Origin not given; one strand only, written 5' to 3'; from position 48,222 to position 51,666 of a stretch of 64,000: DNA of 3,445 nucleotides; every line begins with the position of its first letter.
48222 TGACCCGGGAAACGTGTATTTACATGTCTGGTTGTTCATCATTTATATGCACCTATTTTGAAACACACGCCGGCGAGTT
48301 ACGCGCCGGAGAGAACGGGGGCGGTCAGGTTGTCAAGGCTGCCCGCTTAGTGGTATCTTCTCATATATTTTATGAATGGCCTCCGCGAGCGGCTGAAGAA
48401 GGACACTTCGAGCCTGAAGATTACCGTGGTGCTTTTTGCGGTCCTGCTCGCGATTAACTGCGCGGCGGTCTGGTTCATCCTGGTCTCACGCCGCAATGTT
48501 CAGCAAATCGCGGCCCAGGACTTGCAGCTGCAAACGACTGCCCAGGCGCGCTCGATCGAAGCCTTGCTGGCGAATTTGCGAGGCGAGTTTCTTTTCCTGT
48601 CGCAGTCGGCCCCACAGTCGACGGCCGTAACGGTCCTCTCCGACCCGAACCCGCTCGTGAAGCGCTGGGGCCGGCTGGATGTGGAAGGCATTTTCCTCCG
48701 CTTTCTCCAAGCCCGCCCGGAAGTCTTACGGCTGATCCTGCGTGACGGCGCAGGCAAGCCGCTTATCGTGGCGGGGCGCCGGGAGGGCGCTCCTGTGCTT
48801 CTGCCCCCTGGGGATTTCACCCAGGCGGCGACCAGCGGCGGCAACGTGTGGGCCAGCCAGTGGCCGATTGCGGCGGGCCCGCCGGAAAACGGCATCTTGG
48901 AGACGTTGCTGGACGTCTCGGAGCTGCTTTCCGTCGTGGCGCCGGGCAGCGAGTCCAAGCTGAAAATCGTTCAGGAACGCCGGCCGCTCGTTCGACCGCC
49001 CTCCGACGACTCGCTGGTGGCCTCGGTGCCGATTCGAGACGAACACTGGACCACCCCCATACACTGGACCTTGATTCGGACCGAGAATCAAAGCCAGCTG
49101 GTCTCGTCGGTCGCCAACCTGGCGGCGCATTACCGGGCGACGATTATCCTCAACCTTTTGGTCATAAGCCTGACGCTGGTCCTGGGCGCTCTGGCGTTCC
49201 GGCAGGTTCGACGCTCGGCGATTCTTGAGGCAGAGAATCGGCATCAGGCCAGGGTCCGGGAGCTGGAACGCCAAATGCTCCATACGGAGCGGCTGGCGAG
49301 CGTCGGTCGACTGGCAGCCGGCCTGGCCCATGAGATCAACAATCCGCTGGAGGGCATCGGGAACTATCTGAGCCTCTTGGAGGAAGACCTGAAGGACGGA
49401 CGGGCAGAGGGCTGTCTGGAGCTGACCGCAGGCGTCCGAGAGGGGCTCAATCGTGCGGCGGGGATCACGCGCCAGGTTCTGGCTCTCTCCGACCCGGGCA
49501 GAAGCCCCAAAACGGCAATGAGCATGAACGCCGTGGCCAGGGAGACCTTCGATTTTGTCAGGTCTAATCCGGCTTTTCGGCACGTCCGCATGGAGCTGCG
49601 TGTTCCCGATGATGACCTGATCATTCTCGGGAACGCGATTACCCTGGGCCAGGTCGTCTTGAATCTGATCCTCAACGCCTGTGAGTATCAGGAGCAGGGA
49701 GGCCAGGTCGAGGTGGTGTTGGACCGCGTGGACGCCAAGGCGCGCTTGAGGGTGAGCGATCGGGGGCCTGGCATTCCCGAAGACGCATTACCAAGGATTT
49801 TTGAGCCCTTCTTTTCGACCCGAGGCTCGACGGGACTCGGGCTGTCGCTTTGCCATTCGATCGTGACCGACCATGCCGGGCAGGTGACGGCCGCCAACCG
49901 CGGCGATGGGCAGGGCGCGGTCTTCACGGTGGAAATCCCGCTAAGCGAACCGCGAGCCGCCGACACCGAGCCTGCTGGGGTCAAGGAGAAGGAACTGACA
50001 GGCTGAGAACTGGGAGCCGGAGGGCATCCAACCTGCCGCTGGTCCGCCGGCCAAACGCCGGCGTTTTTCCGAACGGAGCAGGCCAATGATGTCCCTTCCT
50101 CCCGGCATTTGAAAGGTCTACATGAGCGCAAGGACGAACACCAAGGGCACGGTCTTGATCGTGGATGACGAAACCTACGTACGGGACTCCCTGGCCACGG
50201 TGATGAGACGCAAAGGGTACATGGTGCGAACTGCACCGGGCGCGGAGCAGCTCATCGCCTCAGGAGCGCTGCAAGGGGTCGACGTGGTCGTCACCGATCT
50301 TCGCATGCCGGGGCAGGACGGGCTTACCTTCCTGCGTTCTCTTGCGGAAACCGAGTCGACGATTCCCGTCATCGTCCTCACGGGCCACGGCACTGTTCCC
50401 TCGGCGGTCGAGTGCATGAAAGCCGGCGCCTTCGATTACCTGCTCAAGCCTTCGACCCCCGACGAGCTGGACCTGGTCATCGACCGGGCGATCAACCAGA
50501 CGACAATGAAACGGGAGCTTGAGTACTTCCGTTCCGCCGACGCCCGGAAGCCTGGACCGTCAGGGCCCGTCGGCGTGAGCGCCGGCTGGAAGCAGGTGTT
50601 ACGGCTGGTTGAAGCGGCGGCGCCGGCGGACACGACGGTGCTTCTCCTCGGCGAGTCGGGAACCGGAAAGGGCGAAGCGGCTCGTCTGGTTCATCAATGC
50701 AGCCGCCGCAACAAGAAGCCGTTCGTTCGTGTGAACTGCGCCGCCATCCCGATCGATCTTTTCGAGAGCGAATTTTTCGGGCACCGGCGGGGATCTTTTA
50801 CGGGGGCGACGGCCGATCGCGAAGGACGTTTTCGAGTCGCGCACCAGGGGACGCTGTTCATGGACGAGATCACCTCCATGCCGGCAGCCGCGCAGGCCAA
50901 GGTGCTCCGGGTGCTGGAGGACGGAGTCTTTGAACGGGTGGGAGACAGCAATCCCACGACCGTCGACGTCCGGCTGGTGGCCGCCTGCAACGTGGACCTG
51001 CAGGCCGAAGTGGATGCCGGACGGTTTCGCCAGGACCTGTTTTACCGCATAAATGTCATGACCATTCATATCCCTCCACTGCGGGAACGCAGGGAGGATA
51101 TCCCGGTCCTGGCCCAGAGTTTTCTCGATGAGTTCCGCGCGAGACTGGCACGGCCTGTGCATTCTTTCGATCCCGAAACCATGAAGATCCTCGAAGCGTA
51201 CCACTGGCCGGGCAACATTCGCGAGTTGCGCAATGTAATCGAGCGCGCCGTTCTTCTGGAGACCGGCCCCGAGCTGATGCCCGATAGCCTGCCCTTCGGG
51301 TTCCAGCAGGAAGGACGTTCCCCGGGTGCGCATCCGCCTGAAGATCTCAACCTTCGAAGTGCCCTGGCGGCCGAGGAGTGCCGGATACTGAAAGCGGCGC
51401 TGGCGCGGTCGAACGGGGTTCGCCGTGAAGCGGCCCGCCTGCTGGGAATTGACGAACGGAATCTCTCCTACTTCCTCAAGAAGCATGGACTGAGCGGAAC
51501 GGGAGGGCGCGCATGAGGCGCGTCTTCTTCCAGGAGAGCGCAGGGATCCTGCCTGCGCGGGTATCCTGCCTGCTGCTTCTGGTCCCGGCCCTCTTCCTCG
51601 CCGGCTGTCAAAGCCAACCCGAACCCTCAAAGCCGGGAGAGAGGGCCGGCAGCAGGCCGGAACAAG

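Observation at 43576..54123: Candidate novel envelope module: two CRTAC1 (FG-GAP/ASPIC-UnbV) proteins flank a membrane multihaem cytochrome-TPR fusion and a dedicated sigma-54 two-component system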

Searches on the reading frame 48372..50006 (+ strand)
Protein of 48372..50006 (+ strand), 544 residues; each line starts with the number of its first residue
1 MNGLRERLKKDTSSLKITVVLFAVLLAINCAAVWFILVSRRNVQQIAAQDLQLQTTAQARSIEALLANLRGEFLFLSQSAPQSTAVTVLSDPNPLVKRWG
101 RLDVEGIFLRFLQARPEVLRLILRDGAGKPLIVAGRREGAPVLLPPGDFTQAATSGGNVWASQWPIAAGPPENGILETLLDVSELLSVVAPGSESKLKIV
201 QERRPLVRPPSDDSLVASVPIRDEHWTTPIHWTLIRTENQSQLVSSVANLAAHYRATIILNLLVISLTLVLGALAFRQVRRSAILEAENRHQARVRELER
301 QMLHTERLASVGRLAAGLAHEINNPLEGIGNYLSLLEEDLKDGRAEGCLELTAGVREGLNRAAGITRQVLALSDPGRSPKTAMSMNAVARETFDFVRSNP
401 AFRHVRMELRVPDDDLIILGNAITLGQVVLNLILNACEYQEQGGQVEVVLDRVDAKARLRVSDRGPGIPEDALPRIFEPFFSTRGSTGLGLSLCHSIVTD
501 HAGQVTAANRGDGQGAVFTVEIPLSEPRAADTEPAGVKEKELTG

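Call 3: search_protein_families(library=pfam, proteins=[window:48372-50006:+], max_evalue=0.01)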
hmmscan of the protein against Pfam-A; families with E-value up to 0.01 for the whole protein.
window:48372-50006:+ (544 aa): 3 families
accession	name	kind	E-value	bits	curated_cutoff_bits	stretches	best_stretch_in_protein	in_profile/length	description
PF02518.31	HATPase_c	-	1.5e-25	90.3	26.4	1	421-525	2-110/111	Histidine kinase-, DNA gyrase B-, and HSP90-like ATPase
PF00512.31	HisKA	-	4.8e-08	33.4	26.9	1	312-374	3-62/66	His Kinase A (phospho-acceptor) domain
PF13581.12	HATPase_c_2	-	0.00016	22.1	27.4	1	433-505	40-114/127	Histidine kinase-like ATPase domain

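Call 8: search_protein_families(library=ncbifam, proteins=[window:48372-50006:+], max_evalue=0.001)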
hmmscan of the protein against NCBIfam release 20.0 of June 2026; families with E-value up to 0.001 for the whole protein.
window:48372-50006:+ (544 aa): 74 families (the best 25 are shown)
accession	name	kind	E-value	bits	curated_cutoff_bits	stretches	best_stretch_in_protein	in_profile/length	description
NF008468.0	PRK11360.1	equivalog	2.1e-47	161.8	646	1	295-526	380-610/616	two-component system sensor histidine kinase AtoS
NF010411.0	PRK13837.1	equivalog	3e-45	154.5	647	1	288-533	427-684/828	two-component system VirA-like sensor kinase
NF007688.0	PRK10364.1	equivalog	3.9e-42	144.6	479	1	262-528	203-455/460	two-component system sensor histidine kinase ZraS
NF052574.1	HisKinEspCMyxo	equivalog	1.2e-36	126.2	1200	1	285-533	391-646/785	serine histidine kinase EspC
NF053867.1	SprKinKinDBac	equivalog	5.8e-33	114.1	775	1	294-526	269-499/500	sporulation kinase KinD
NF047497.1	HK_LIC_12097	equivalog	2.8e-30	105.3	500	1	293-524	132-366/367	LIC_12097 family sensor histidine kinase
NF008312.0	PRK11100.1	equivalog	9.6e-29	100.5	356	1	297-523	242-473/477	two-component system sensor histidine kinase CreC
NF038348.1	T2SS_HK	subfamily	6.3e-28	97.5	450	2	361-524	410-573/574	histidine kinase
NF041777.1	sens_FixL_Rhizob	equivalog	1.5e-26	93.1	850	1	288-525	239-482/485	sensor protein FixL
TIGR02966.1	phoR_proteo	equivalog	4.2e-26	91.7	334.2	1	315-521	118-332/333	phosphate regulon sensor histidine kinase PhoR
NF046044.1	PnpS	equivalog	5.7e-26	91.4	400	1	361-523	219-390/390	two-component system histidine kinase PnpS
NF058527.1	HistKinChvGCaul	equivalog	9.3e-25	87.3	740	1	251-523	238-532/535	two-component sensor histidine kinase ChvG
NF040750.1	tetrathio_HK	equivalog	3.6e-24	85.2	750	1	239-514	268-545/555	tetrathionate respiration histidine kinase TtrS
NF006800.0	PRK09303.1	equivalog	1.4e-23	83.5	342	1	305-525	145-378/383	histidine kinase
NF052573.1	HisKinEspAMyxo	equivalog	1.5e-23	82.8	1400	1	290-532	363-618/755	serine histidine kinase EspA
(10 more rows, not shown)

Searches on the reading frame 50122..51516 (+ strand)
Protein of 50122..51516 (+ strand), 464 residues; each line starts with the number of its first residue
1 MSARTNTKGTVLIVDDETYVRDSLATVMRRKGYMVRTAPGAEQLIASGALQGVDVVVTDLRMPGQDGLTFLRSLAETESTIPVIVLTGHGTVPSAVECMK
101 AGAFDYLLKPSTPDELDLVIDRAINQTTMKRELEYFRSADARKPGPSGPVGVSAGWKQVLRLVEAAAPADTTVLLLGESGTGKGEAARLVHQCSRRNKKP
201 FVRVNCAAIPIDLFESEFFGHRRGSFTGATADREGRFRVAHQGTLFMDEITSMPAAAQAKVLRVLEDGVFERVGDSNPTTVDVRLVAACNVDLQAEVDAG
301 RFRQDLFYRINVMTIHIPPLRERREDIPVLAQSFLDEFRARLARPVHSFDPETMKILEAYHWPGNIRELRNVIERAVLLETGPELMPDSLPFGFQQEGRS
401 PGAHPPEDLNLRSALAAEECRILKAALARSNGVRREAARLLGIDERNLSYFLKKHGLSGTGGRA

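Call 3: search_protein_families(library=pfam, proteins=[window:50122-51516:+], max_evalue=0.01)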
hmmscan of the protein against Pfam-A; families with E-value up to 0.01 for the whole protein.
window:50122-51516:+ (464 aa): 10 families
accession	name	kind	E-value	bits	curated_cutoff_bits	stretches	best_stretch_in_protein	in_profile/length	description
PF00158.32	Sigma54_activat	-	1.9e-64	216.8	20.2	1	152-316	4-168/168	Sigma-54 interaction domain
PF00072.30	Response_reg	-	5.9e-29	100.9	30.2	1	11-118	1-108/111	Response regulator receiver domain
PF25601.1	AAA_lid_14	-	2.1e-27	95.2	27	1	321-401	1-81/87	AAA+ ATPase lid domain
PF14532.12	Sigma54_activ_2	-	5.1e-19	69.3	25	1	151-320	2-138/138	Sigma-54 interaction domain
PF02954.25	HTH_8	-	2e-08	34.2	22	1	416-454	3-41/42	Bacterial regulatory protein, Fis family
PF07728.20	AAA_5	-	4.2e-06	27.3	22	1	173-290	2-122/139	AAA domain (dynein-related subfamily)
PF01078.27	Mg_chelatase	-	0.00019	21.3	20.3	0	228-290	93-157/207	Magnesium chelatase, subunit ChlI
PF07724.20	AAA_2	-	0.00049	20.6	27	1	172-342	5-163/166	AAA domain (Cdc48 subfamily)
PF00004.35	AAA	-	0.0018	19.2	21.2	1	173-291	1-110/131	ATPase family associated with various cellular activities (AAA)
PF13191.12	AAA_16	-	0.0045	17.9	32.6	0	157-342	10-124/167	AAA ATPase domain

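Call 8: search_protein_families(library=ncbifam, proteins=[window:50122-51516:+], max_evalue=0.001)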
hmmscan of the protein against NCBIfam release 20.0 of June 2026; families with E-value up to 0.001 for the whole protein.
window:50122-51516:+ (464 aa): 110 families (the best 25 are shown)
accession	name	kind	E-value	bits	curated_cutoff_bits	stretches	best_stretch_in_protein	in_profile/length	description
NF008469.0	PRK11361.1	equivalog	6.1e-130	434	714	1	9-458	5-457/461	acetoacetate metabolism transcriptional regulator AtoC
TIGR01818.1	ntrC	equivalog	1.1e-117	393.7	558.6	1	11-396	1-383/463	nitrogen regulation protein NR(I)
TIGR02915.1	PEP_resp_reg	equivalog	1.3e-110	370.4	502.6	1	11-457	1-444/445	PEP-CTERM-box response regulator transcription factor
NF007689.0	PRK10365.1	equivalog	4e-106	355.4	760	1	8-448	5-435/441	sigma-54-dependent response regulator transcription factor ZraR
NF051870.1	NAssimRespRegNtrX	equivalog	1.4e-102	344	600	1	11-456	4-451/452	nitrogen assimilation response regulator NtrX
NF041946.1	LuxO_transreg_Vib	equivalog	1.6e-100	337.1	800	1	46-398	34-384/463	quorum-sensing sigma-54 dependent transcriptional regulator LuxO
NF008176.1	PRK10923.1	equivalog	1e-99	334.3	620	1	8-393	3-384/469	nitrogen regulation protein NR(I)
TIGR01817.1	nifA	equivalog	1.3e-98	331.1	528.85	1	138-391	187-439/534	nif-specific transcriptional activator NifA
NF003451.0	PRK05022.1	equivalog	4.3e-93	312.7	476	1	142-457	187-510/512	nitric oxide reductase transcriptional regulator NorR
NF041552.1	TF_PrdR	equivalog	1.5e-92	310.8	795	1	151-454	271-575/577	sigma-54 dependent transcriptional regulator PrdR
NF011695.0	PRK15115.1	equivalog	5e-91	305.7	763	1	8-457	6-438/445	two-component system response regulator GlrR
NF038308.1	RNA_repair_RtcR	equivalog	1.8e-88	297.7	650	1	91-391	122-433/530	RNA repair transcriptional activator RtcR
NF041906.1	V4R_TF_MobR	exception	3.5e-86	289.8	999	1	150-454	235-543/544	phenol degradation transcriptional regulator MobR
NF050807.1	TransRegFlbDCaul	equivalog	7.9e-84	282.1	750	1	35-455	27-438/454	sigma-54-dependent transcriptional regulator FlbD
TIGR02974.1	phageshock_pspF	equivalog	2.2e-83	280.2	443.55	1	150-379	2-232/336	phage shock protein operon transcriptional activator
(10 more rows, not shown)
